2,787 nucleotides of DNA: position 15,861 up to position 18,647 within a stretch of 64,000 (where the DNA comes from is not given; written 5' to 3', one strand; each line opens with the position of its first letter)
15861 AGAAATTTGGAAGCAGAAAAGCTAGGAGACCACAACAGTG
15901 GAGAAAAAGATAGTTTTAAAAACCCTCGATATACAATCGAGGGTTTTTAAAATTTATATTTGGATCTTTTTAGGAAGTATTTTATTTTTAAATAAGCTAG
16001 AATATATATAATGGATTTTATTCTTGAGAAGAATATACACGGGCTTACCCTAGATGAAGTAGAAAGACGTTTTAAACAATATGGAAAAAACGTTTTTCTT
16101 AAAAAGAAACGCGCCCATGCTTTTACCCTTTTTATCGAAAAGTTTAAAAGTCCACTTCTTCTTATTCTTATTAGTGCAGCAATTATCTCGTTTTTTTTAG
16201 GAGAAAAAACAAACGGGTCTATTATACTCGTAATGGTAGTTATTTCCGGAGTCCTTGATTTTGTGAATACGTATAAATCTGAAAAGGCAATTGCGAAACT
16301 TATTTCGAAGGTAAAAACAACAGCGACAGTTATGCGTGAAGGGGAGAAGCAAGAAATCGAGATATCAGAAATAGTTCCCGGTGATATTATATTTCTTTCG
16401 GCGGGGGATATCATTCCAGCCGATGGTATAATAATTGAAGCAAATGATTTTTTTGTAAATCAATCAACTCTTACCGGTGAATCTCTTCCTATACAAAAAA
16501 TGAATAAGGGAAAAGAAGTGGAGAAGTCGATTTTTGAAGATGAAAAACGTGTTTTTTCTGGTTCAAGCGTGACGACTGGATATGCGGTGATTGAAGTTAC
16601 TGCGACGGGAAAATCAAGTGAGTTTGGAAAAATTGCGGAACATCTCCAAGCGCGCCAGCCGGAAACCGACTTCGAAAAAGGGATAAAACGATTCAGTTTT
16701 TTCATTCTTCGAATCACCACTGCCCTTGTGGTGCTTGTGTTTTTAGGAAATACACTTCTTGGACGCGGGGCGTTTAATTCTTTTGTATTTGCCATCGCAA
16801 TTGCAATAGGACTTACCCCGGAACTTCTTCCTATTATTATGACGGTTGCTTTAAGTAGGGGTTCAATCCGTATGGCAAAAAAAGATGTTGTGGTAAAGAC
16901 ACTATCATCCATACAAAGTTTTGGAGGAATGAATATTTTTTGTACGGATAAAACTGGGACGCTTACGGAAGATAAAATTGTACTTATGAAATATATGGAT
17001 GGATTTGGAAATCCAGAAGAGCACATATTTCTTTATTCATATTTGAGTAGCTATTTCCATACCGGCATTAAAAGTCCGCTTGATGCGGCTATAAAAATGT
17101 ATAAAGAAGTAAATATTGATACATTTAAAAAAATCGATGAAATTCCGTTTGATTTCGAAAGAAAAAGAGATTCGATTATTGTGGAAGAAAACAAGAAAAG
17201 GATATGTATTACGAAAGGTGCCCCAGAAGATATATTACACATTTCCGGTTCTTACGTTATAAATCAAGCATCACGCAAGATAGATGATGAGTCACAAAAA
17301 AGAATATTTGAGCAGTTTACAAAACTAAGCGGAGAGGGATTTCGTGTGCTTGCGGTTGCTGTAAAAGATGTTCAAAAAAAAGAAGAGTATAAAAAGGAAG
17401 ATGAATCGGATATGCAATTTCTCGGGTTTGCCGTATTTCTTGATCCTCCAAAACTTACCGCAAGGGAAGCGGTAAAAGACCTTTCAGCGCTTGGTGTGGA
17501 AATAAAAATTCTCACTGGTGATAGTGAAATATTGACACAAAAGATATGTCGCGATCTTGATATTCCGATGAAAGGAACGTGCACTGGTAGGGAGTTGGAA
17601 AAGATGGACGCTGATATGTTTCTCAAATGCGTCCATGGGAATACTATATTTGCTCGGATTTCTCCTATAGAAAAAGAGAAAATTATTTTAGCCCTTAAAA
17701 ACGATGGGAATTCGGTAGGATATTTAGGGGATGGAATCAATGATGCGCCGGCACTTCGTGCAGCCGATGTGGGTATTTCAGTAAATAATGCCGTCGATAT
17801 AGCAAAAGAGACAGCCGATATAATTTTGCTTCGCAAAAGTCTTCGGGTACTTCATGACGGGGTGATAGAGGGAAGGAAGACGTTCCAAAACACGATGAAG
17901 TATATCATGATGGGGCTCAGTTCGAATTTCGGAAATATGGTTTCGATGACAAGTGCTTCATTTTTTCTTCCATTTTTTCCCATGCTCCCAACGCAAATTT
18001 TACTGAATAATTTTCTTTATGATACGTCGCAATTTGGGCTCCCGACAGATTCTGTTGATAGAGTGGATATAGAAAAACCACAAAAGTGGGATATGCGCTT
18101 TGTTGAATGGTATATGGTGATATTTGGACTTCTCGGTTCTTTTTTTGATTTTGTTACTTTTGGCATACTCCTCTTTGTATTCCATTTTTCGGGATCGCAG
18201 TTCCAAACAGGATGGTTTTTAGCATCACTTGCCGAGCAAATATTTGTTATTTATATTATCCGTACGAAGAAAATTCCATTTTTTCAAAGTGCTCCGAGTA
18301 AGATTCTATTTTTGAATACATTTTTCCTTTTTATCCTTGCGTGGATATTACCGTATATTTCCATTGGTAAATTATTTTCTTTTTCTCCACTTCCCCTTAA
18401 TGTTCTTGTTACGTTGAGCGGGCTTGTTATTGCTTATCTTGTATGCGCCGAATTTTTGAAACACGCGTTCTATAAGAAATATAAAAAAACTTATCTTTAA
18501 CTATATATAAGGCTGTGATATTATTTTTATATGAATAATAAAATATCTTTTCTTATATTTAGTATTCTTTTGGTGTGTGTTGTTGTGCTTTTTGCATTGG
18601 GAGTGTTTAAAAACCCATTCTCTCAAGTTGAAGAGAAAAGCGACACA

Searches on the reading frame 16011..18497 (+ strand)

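Call 103: search_protein_families(library=pfam, proteins=[window:16011-18497:+], max_evalue=0.00001)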
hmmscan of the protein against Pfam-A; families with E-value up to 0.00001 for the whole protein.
window:16011-18497:+ (829 aa): 5 families
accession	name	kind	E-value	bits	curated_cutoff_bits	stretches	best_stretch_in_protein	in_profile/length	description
PF00122.25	E1-E2_ATPase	-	1.4e-51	175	28.1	1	101-291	3-181/181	E1-E2 ATPase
PF00689.26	Cation_ATPase_C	-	2e-18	67.2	27.3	1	656-817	2-173/175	Cation transporting ATPase, C-terminus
PF00690.31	Cation_ATPase_N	-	2.4e-13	49.9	20.4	1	8-60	17-69/69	Cation transporter/ATPase, N-terminus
PF00702.32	Hydrolase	-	5.4e-13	50.2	26.4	1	308-586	2-191/191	haloacid dehalogenase-like hydrolase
PF13246.12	Cation_ATPase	-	1.3e-08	35.2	21.7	1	369-410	43-86/91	Cation transport ATPase (P-type)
